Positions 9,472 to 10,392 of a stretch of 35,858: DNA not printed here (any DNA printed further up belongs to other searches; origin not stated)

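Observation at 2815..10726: Fur-controlled metal/corrinoid-type ABC importer operon with unusual companions (FwdE-like, TsaA-like, epimerase, O-methyltransferase, Zn-ribbon HTH)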

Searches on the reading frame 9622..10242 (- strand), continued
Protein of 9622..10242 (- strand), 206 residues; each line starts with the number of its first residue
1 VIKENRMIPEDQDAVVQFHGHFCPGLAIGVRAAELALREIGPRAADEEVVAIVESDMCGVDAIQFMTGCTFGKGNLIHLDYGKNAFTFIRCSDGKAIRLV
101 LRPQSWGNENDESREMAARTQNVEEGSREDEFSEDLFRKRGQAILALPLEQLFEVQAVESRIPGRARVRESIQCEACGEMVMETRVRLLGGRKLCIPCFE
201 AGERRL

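Call 21: find_related_loci(query=A1, collection=genome_contigs, flank=10000)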
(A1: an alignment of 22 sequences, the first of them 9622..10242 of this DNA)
Query A1 (206 aa) in genome_contigs; peptide patterns used: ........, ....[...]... (x = any residue, [..] = any of these).
599 stretches matched a pattern (row limit reached: there are more); 579 encode a relative of the query (tblastn E <= 1e-3); the best 80 are kept; 80 distinct loci.
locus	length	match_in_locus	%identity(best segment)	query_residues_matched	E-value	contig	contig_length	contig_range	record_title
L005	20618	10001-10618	74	1-206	1e-100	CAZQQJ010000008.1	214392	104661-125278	MAG TPA_asm: uncultured Anaerolinea sp. isolate SRP278314_co2_69 genome assembly, contig: NODE_82_length_214392_cov_34.8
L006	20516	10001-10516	70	4-201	3e-88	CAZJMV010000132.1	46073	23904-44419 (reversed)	MAG TPA_asm: uncultured Anaerolineaceae bacterium isolate SRP067234_co1_294 genome assembly, contig: k99_850323, whole g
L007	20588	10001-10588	57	10-205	4e-72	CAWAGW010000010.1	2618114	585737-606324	MAG: uncultured delta proteobacterium isolate MFD02416.bin.2.191 genome assembly, contig: contig_6040, whole genome shot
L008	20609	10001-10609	57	4-205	4e-71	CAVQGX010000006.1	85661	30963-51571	MAG: uncultured delta proteobacterium isolate MFD09779.bin.3.209 genome assembly, contig: contig_21813, whole genome sho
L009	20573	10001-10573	58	15-205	5e-71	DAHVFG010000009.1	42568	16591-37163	MAG TPA_asm: Chloroflexi bacterium isolate clean1712 NODE_9_length_42568_cov_9.995193, whole genome shotgun sequence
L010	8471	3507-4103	54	7-205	5e-71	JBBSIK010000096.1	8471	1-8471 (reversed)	MAG: Chloroflexia bacterium isolate LS3_sbin.33 LS3_sbin.33_K_177216_L_8471_cov_9.0000, whole genome shotgun sequence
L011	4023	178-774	54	7-202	3e-70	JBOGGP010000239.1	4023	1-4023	MAG: Acidimicrobiales bacterium isolate SE1509_metabat2.bin.1 NODE_11654_length_4023_cov_3.583676, whole genome shotgun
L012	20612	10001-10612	55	2-205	3e-70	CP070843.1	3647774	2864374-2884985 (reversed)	MAG: Deltaproteobacteria bacterium isolate bin435 chromosome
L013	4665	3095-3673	59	13-205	3e-70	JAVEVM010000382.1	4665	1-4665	MAG: Desulforhabdus sp. isolate BF4_121 NODE_68516_length_4665_cov_2.260467_Biofilm4, whole genome shotgun sequence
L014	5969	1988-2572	56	11-205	7e-70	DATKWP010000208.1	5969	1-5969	MAG TPA_asm: Anaerolineae bacterium isolate SMAG_U14166 k141_38815, whole genome shotgun sequence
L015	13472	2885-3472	56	11-206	5e-69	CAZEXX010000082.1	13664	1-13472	MAG TPA_asm: uncultured Anaerolineales bacterium isolate SRP191223_co2_261 genome assembly, contig: NODE_3222_length_136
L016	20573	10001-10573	58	15-205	3e-69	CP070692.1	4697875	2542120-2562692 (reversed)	MAG: Deltaproteobacteria bacterium isolate bin617 chromosome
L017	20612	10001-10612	53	2-205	1e-68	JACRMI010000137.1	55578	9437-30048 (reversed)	MAG: Chloroflexi bacterium isolate NC_groundwater_1903_Pr3_S2p5_53_18 SR2-18-S2p5_coassembly_scaffold_236604, whole geno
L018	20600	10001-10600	58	17-205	2e-68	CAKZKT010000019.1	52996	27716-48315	MAG TPA_asm: uncultured Anaerolineae bacterium isolate SRR5214706_bin.5_CONCOCT_v1.1_MAG genome assembly, contig: ERZ174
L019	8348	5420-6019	54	3-201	2e-68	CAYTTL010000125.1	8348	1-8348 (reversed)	MAG TPA_asm: uncultured Acidimicrobiales bacterium isolate binchicken_co174_52 genome assembly, contig: NODE_1231_length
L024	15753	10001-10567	56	13-202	1e-65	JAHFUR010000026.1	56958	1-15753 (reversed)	MAG: Acidimicrobiia bacterium isolate nzgw84 NODE_429_length_56959_cov_12.973574, whole genome shotgun sequence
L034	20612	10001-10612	50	1-205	1e-62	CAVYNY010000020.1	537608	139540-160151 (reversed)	MAG: uncultured delta proteobacterium isolate MFD05684.bin.2.75 genome assembly, contig: contig_56202, whole genome shot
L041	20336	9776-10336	55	13-200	6e-61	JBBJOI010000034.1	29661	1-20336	MAG: Gaiellaceae bacterium isolate RDP_SRG_17 NODE_470_length_29661_cov_13.617611, whole genome shotgun sequence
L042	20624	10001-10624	50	2-205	2e-60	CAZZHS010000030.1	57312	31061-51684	MAG TPA_asm: uncultured Syntrophobacteraceae bacterium isolate binchicken_co168_8 genome assembly, contig: NODE_870_leng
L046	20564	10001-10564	51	13-201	9e-60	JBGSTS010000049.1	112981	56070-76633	MAG: Desulfobacterales bacterium isolate JTS-AC413 k141_844280, whole genome shotgun sequence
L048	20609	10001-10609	49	2-205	2e-58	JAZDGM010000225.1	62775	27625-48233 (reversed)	MAG: Pseudomonadota bacterium isolate MEGAHIT-group-0.264 k141_12515543, whole genome shotgun sequence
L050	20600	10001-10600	48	2-202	1e-57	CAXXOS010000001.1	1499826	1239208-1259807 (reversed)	MAG: Anaerolineales bacterium isolate 8f30ff37-2813-42b5-9c00-6db16bde24f3 genome assembly, contig: contig_1, whole geno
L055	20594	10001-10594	47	6-204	2e-56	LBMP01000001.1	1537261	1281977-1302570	Desulfocarbo indianensis strain SCBM scaffold1.1, whole genome shotgun sequence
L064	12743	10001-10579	48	7-200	3e-54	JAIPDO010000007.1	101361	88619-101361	MAG: Desulfarculaceae bacterium isolate Tobar13.5m-G25 Tobar13-5m-20mill-C37, whole genome shotgun sequence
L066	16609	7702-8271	49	16-206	3e-53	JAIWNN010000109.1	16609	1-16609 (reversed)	MAG: Desulfarculus sp. isolate M71 contig-93_2042.1, whole genome shotgun sequence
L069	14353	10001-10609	43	1-202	6e-53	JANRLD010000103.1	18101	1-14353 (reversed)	MAG: Meiothermus sp. isolate bins.372 k141_353548, whole genome shotgun sequence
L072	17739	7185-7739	43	15-199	6e-52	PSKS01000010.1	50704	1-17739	MAG: Chloroflexota bacterium isolate ERB_22_2 NODE_126_length_50704_cov_2.529400, whole genome shotgun sequence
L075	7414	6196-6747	45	16-200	9e-52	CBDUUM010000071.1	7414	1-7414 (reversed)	MAG TPA_asm: uncultured Methanosarcinales archaeon isolate SRR21487742_binner12_Refined_145 genome assembly, contig: ERZ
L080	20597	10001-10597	45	1-198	8e-51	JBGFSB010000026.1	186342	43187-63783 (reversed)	MAG: Deinococcota bacterium isolate BA1A30.2019.Bin.34 NODE_45_length_186342_cov_24.621305, whole genome shotgun sequenc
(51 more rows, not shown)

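Call 36: search_protein_families(library=pfam, proteins=[L034:10663-11748:+, L034:4576-6183:+, L034:6185-7150:+, L034:7101-7979:+, L034:8946-9866:+, L041:14663-16564:-, L009:4657-5343:+, L010:1777-2580:+, L009:6870-7451:+, L034:11920-12468:+], max_evalue=0.001)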
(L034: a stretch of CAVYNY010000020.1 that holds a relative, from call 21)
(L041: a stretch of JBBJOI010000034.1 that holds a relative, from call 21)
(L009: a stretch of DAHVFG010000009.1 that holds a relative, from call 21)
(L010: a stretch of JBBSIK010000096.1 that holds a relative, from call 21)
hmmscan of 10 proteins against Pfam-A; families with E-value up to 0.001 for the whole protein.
L034:10663-11748:+ (361 aa): 1 family
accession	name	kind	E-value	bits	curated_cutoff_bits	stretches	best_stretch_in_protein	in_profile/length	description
PF02663.19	FmdE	-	2.4e-14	54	22.9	1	185-241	1-58/133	FmdE, Molybdenum formylmethanofuran dehydrogenase operon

L034:4576-6183:+ (535 aa): 1 family
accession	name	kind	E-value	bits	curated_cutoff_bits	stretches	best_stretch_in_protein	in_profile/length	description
PF00496.27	SBP_bac_5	-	7.8e-71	239.6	32.4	1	81-445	2-365/368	Bacterial extracellular solute-binding proteins, family 5 Middle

L034:6185-7150:+ (321 aa): 1 family
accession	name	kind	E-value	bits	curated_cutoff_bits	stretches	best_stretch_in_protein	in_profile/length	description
PF00528.27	BPD_transp_1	-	2.7e-29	102.6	26.4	1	113-318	1-183/184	Binding-protein-dependent transport system inner membrane component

L034:7101-7979:+ (292 aa): 2 families
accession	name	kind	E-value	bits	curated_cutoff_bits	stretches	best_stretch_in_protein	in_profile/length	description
PF00528.27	BPD_transp_1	-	2.4e-18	66.9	26.4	1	105-289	1-183/184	Binding-protein-dependent transport system inner membrane component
PF12911.12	OppC_N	-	0.00016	21.9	23.9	1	20-58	8-46/53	N-terminal TM domain of oligopeptide transport permease C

L034:8946-9866:+ (306 aa): 4 families
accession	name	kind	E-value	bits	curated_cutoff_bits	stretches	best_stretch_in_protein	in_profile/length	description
PF00005.33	ABC_tran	-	1.9e-26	93.7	25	1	40-192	4-137/137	ABC transporter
PF08352.17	oligo_HPY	-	3.6e-10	40.5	27.1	1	243-296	1-62/65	Oligopeptide/dipeptide transporter, C-terminal region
PF13304.12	AAA_21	-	1.2e-06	29.3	27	1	171-226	244-302/304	AAA domain, putative AbiEii toxin, Type IV TA system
PF13401.12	AAA_22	-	0.00023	21.9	27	0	49-223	7-124/130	AAA domain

L041:14663-16564:- (633 aa): 1 family
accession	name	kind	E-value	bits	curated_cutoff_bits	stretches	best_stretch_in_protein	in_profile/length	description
PF00374.24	NiFeSe_Hases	-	3.7e-75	254.2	25.8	2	216-613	150-508/508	Nickel-dependent hydrogenase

L009:4657-5343:+ (228 aa): 1 family
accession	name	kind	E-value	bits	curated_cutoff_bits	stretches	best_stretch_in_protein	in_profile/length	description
PF01750.23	HycI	-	6.4e-05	23.3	23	1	44-175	3-127/130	Hydrogenase maturation protease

L010:1777-2580:+ (267 aa): 7 families
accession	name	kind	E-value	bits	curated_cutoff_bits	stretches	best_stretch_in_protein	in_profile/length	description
PF01656.29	CbiA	-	7.3e-17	61.9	25.4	1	8-239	3-122/125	CobQ/CobB/MinD/ParA nucleotide binding domain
PF13614.12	AAA_31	-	4.8e-10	40.1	27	1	11-58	9-56/177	AAA domain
PF10609.15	ParA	-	9.5e-09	35.5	27.1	1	9-55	9-56/246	NUBPL iron-transfer P-loop NTPase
PF02374.21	ArsA_ATPase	-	1.5e-07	31.4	24.3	1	8-69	5-64/305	Anion-transporting ATPase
PF00142.24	Fer4_NifH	-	1.4e-06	28.4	25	0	6-42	2-38/271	4Fe-4S iron sulfur cluster binding proteins, NifH/frxC family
PF13191.12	AAA_16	-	2.7e-05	25.2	32.6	1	8-79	28-103/167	AAA ATPase domain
PF06564.18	CBP_BcsQ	-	0.00037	20.5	21.3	1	7-58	4-56/234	Cellulose biosynthesis protein BcsQ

L009:6870-7451:+ (193 aa): 1 family
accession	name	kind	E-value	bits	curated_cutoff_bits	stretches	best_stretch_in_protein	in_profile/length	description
PF01750.23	HycI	-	3e-17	63.1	23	1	39-173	1-129/130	Hydrogenase maturation protease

L034:11920-12468:+ (182 aa): 1 family
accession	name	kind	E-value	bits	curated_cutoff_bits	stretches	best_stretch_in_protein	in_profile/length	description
PF01980.22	TrmO_N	-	6.1e-25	88.1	26.8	1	51-158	9-114/116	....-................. O N-terminal domain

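Call 39: search_protein_families(library=pfam, alignment_id=A2, max_evalue=0.00001)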
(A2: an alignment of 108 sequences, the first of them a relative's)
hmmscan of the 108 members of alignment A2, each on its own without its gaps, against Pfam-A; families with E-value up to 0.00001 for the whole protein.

A. member 1, L045:98-436:+ (113 aa): 1 family
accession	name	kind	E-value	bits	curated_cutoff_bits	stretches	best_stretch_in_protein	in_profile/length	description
PF13560.12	HTH_31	-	3.3e-07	30.9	27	1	21-60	1-40/64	Helix-turn-helix domain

B. families by the number of members that match (of 108 scanned): 123 families (the first 25 are shown)
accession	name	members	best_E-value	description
PF00590.25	TP_methylase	4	1.6e-85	Tetrapyrrole (Corrin/Porphyrin) Methylases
PF07715.20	Plug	4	2.9e-21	TonB-dependent Receptor Plug Domain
PF00593.30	TonB_dep_Rec_b-barrel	3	6.2e-28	TonB dependent receptor-like, beta-barrel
PF00158.32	Sigma54_activat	2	1e-69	Sigma-54 interaction domain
PF13489.12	Methyltransf_23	2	4.9e-29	Methyltransferase domain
PF14532.12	Sigma54_activ_2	2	6.1e-26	Sigma-54 interaction domain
PF25601.1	AAA_lid_14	2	1.1e-20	AAA+ ATPase lid domain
PF08242.18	Methyltransf_12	2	3.3e-19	Methyltransferase domain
PF07728.20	AAA_5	2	1.5e-07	AAA domain (dynein-related subfamily)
PF00311.23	PEPcase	1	3.9e-144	Phosphoenolpyruvate carboxylase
PF01314.23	AFOR_C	1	1.5e-104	Aldehyde ferredoxin oxidoreductase, domains 2 & 3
PF00916.26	Sulfate_transp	1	8.3e-87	Sulfate permease family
PF13520.12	AA_permease_2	1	1.2e-64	Amino acid permease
PF01220.24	DHquinase_II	1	8e-58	Dehydroquinase class II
PF02540.23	NAD_synthase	1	1.2e-49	NAD synthase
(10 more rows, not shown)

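Call 41: search_protein_families(library=pfam, proteins=[L064:10660-11622:+, L064:9322-9933:+, L064:11677-11994:+, L064:11972-12676:+, L055:11798-12421:+, L055:12349-13041:+, L055:13131-13688:+, L055:14067-15533:+, L055:10722-11750:+, L046:10768-11613:+], max_evalue=0.001)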
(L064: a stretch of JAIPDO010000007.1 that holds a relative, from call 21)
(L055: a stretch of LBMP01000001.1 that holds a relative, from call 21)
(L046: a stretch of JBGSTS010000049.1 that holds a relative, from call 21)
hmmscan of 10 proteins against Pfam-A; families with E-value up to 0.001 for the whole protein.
L064:10660-11622:+ (321 aa): 1 family
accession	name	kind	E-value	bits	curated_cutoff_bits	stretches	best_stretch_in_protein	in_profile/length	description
PF00590.25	TP_methylase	-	8.5e-25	88.4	27.8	1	36-277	2-211/212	Tetrapyrrole (Corrin/Porphyrin) Methylases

L064:9322-9933:+ (204 aa): 12 families
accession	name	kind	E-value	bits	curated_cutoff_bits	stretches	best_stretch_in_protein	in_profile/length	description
PF13649.12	Methyltransf_25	-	3e-21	76.4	27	1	45-139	1-97/97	Methyltransferase domain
PF08241.18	Methyltransf_11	-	7.2e-20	71.9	21.2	1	46-141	1-93/95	Methyltransferase domain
PF08242.18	Methyltransf_12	-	3.3e-19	69.9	30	1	46-141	1-98/98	Methyltransferase domain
PF13847.12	Methyltransf_31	-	5.3e-19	68.8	27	1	42-157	4-127/145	Methyltransferase domain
PF13489.12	Methyltransf_23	-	1.2e-16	61.3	27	1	30-187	10-163/164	Methyltransferase domain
PF01209.24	Ubie_methyltran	-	3.2e-11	43.5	20.1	1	38-169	44-175/233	ubiE/COQ5 methyltransferase family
PF02353.26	CMAS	-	4.1e-11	43.2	27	1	22-169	43-191/273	Mycolic acid cyclopropane synthetase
PF08704.16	GCD14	-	6.5e-07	29.7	26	1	36-137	35-137/247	tRNA methyltransferase complex GCD14 subunit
PF01135.25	PCMT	-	1.7e-06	28.4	20.3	1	38-142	70-170/210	Protein-L-isoaspartate(D-aspartate) O-methyltransferase (PCMT)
PF01728.25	FtsJ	-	4.8e-06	27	24.1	1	29-114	8-97/181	FtsJ-like methyltransferase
PF05401.17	NodS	-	4.6e-05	23.8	24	1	43-139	45-140/201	Nodulation protein S (NodS)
PF05175.20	MTS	-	0.00069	19.7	23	0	41-115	31-105/170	Methyltransferase small domain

L064:11677-11994:+ (106 aa): 1 family
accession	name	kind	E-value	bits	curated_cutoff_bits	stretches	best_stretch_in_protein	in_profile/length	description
PF02627.25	CMD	-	2.8e-09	37.3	23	1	25-104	5-84/84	Carboxymuconolactone decarboxylase family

L064:11972-12676:+ (235 aa): 1 family
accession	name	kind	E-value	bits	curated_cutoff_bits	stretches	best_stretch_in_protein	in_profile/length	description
PF12654.12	DUF3786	-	8.6e-35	120.3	27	1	51-217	8-173/176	Domain of unknown function (DUF3786)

L055:11798-12421:+ (208 aa): 0 families

L055:12349-13041:+ (231 aa): 0 families

L055:13131-13688:+ (186 aa): 0 families

L055:14067-15533:+ (489 aa): 2 families
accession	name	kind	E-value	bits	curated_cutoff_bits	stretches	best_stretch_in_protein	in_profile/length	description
PF07715.20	Plug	-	5.2e-16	59.5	23.9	1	64-168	9-107/107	TonB-dependent Receptor Plug Domain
PF00593.30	TonB_dep_Rec_b-barrel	-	1.9e-14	54.8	27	1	191-487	20-244/436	TonB dependent receptor-like, beta-barrel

L055:10722-11750:+ (343 aa): 1 family
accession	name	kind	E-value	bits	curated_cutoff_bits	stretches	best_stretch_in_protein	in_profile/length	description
PF02663.19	FmdE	-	2e-19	70.4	22.9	1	176-275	1-86/133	FmdE, Molybdenum formylmethanofuran dehydrogenase operon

L046:10768-11613:+ (282 aa): 0 families
